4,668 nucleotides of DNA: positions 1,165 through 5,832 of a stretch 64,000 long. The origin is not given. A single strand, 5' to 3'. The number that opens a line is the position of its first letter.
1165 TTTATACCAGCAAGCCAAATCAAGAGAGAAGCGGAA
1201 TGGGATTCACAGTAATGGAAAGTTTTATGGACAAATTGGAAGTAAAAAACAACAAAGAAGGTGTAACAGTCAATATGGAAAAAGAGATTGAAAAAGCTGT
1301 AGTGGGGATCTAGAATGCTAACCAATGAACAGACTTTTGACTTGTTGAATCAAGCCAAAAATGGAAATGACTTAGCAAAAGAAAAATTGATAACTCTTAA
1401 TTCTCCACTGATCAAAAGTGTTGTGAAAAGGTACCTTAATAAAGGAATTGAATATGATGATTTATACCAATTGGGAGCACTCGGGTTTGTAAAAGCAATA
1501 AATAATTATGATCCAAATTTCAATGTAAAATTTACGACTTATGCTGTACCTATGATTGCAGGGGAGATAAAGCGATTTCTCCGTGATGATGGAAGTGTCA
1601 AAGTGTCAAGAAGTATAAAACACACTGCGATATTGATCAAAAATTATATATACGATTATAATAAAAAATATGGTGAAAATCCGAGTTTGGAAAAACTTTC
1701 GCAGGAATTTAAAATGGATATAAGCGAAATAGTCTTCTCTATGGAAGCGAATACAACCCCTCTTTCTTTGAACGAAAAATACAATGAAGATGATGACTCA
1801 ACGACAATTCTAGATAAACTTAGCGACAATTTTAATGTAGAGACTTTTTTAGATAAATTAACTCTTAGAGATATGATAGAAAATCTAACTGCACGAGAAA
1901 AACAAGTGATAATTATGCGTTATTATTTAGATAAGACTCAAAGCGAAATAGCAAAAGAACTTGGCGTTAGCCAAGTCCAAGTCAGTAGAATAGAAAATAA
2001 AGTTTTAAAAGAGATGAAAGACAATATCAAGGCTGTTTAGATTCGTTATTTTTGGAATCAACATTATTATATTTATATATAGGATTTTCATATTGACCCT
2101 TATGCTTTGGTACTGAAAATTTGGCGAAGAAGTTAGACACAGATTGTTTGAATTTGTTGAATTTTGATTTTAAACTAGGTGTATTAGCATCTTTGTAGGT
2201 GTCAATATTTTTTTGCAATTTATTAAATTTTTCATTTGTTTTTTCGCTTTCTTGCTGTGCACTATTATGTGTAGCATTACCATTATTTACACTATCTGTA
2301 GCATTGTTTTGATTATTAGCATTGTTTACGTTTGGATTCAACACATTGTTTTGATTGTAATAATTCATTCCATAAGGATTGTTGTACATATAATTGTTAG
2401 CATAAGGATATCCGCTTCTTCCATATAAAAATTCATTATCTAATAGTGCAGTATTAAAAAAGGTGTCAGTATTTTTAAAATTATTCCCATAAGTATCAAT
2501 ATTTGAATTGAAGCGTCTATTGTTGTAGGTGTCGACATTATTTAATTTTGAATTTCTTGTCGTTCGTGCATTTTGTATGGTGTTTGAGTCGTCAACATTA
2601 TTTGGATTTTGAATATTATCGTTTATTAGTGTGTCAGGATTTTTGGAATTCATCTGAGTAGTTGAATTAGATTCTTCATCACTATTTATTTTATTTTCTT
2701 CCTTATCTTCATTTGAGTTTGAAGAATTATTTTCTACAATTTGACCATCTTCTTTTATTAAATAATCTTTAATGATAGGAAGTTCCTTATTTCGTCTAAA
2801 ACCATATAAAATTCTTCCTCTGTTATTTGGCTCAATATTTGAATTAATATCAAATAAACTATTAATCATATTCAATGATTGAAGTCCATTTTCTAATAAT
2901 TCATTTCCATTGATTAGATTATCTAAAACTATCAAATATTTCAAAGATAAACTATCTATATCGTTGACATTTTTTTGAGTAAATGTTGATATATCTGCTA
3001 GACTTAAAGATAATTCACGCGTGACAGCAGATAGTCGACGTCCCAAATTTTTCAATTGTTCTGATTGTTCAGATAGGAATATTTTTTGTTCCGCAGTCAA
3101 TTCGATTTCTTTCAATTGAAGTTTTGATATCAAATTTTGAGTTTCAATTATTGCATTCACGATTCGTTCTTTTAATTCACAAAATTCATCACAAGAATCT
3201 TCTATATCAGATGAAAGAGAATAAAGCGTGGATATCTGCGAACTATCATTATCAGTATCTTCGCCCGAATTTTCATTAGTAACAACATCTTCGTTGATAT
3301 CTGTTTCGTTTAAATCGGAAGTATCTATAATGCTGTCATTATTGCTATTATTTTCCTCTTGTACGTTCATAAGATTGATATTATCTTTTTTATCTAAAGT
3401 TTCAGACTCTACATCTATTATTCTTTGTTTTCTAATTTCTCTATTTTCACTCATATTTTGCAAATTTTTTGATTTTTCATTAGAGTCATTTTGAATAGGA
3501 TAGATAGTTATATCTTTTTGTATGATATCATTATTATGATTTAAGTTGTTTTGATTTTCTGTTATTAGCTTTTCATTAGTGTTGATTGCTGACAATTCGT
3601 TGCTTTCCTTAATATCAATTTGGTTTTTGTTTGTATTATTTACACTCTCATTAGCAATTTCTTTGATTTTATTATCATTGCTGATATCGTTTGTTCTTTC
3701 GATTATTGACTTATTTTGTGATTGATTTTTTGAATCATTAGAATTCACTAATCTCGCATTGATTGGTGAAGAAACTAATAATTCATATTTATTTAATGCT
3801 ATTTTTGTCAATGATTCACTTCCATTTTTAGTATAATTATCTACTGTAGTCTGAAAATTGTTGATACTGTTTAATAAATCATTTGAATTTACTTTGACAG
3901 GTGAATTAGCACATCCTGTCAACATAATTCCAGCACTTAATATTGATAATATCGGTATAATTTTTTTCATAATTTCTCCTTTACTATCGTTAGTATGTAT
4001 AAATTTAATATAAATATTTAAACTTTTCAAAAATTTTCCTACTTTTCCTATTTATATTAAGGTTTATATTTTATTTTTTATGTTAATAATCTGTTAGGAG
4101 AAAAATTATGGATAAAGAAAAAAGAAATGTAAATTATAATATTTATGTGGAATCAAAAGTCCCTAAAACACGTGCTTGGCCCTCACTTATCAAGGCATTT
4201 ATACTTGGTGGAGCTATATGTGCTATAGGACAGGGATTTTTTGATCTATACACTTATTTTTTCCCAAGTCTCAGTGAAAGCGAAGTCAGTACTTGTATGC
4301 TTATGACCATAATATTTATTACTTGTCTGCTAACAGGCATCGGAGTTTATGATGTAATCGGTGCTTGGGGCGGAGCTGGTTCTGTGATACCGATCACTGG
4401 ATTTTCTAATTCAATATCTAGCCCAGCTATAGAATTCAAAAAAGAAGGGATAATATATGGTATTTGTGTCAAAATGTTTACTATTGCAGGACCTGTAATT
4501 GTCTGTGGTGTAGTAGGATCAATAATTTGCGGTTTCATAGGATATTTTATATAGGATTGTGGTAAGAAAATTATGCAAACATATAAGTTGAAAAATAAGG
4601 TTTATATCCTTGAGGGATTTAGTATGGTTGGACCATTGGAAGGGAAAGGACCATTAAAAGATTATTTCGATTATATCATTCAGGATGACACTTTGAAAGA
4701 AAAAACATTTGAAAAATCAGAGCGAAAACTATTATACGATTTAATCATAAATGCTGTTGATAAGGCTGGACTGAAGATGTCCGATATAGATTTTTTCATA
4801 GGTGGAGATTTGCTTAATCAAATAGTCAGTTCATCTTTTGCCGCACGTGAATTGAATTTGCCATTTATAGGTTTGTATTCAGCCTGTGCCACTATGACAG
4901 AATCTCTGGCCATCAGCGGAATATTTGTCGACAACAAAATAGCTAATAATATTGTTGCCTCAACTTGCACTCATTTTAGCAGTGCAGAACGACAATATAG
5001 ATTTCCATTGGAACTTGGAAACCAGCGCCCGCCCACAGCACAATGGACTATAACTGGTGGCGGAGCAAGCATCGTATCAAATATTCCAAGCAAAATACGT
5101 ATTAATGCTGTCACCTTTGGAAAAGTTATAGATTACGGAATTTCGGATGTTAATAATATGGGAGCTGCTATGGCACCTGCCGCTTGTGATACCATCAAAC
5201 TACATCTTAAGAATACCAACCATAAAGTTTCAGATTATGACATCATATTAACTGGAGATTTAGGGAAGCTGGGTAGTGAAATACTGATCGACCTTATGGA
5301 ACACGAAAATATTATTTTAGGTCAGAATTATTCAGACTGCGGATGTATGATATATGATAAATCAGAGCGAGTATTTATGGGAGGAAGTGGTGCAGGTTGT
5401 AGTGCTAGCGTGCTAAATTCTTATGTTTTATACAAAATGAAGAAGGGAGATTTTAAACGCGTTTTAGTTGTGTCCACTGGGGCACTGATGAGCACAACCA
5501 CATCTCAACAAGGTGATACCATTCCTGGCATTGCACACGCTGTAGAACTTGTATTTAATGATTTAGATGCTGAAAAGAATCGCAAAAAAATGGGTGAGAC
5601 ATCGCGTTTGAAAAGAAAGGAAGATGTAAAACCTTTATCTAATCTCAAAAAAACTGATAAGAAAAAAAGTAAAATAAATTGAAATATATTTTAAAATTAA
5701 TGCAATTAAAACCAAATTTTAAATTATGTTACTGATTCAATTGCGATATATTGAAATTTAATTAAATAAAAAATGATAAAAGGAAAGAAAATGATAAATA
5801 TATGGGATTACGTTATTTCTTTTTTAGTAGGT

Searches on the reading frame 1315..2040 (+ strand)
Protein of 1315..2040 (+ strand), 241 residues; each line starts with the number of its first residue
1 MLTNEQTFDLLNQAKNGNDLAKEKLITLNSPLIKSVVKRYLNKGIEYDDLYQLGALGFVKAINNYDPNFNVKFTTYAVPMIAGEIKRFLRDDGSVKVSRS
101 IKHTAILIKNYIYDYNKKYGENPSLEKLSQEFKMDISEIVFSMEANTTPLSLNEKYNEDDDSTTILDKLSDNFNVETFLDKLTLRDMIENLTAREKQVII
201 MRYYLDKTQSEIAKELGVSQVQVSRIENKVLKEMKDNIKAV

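Call 50: search_protein_families(library=pfam, proteins=[window:1315-2040:+], max_evalue=0.0001)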
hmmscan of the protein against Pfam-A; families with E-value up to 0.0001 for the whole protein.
window:1315-2040:+ (241 aa): 6 families
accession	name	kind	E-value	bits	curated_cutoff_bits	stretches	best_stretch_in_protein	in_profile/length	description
PF04542.20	Sigma70_r2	-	8.1e-17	61.2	24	1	25-92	1-68/71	Sigma-70 region 2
PF04545.22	Sigma70_r4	-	8.4e-15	54.5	24.1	1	188-235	2-49/50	Sigma-70, region 4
PF08281.18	Sigma70_r4_2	-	3.2e-10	39.9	25.7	1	183-221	3-41/54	Sigma-70, region 4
PF04539.22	Sigma70_r3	-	5.6e-06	26.8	25.3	0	108-163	6-61/78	Sigma-70 region 3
PF01381.28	HTH_3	-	1e-05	25.9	23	1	206-228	9-31/55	Helix-turn-helix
PF01371.25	Trp_repressor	-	3.5e-05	24.2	27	1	165-240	9-82/88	Trp repressor protein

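Call 57: find_encoding_contigs(protein=window:1315-2040:+, flank=10000, max_places=3)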
Protein window:1315-2040:+ (241 aa): 22 contigs read that carry it; 3 places shown.
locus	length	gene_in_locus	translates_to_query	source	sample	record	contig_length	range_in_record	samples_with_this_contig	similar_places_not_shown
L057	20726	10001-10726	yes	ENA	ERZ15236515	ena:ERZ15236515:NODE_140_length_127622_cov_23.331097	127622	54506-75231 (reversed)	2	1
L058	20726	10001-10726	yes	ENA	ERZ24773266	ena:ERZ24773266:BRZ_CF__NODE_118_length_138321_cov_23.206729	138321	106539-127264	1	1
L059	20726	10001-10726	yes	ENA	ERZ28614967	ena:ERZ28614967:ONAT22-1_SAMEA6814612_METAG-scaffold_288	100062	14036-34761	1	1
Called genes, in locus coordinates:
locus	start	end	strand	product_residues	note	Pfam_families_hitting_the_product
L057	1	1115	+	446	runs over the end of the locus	PF13091:PLDc_2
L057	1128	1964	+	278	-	PF01261:AP_endonuc_2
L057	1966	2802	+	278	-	PF00849:PseudoU_synth_2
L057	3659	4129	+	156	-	-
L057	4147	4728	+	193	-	PF00440:TetR_N (weak), PF14278:TetR_C_8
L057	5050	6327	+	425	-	PF01336:tRNA_anti-codon, PF00152:tRNA-synt_2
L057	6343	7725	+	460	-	PF01336:tRNA_anti-codon, PF00152:tRNA-synt_2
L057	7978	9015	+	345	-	-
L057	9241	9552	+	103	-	PF01740:STAS, PF13466:STAS_2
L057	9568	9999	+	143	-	PF13581:HATPase_c_2, PF02518:HATPase_c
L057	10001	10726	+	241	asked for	PF04542:Sigma70_r2, PF04539:Sigma70_r3 (faint), PF01381:HTH_3 (faint), PF08281:Sigma70_r4_2, PF04545:Sigma70_r4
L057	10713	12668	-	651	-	-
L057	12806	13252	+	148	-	PF03862:SpoVAC_SpoVAEB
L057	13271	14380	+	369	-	PF07451:SpoVAD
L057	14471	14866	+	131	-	PF03862:SpoVAC_SpoVAEB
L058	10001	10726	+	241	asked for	PF04542:Sigma70_r2, PF04539:Sigma70_r3 (faint), PF01381:HTH_3 (faint), PF08281:Sigma70_r4_2, PF04545:Sigma70_r4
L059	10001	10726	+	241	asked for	PF04542:Sigma70_r2, PF04539:Sigma70_r3 (faint), PF01381:HTH_3 (faint), PF08281:Sigma70_r4_2, PF04545:Sigma70_r4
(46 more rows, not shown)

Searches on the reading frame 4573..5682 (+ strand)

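Call 50: search_protein_families(library=pfam, proteins=[window:4573-5682:+], max_evalue=0.0001)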
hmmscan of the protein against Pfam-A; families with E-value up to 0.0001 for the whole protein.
window:4573-5682:+ (369 aa): 1 family
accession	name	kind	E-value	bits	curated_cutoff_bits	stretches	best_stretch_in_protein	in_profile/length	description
PF07451.17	SpoVAD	-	2e-143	477.5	22.1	1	2-326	3-328/329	Stage V sporulation protein AD (SpoVAD)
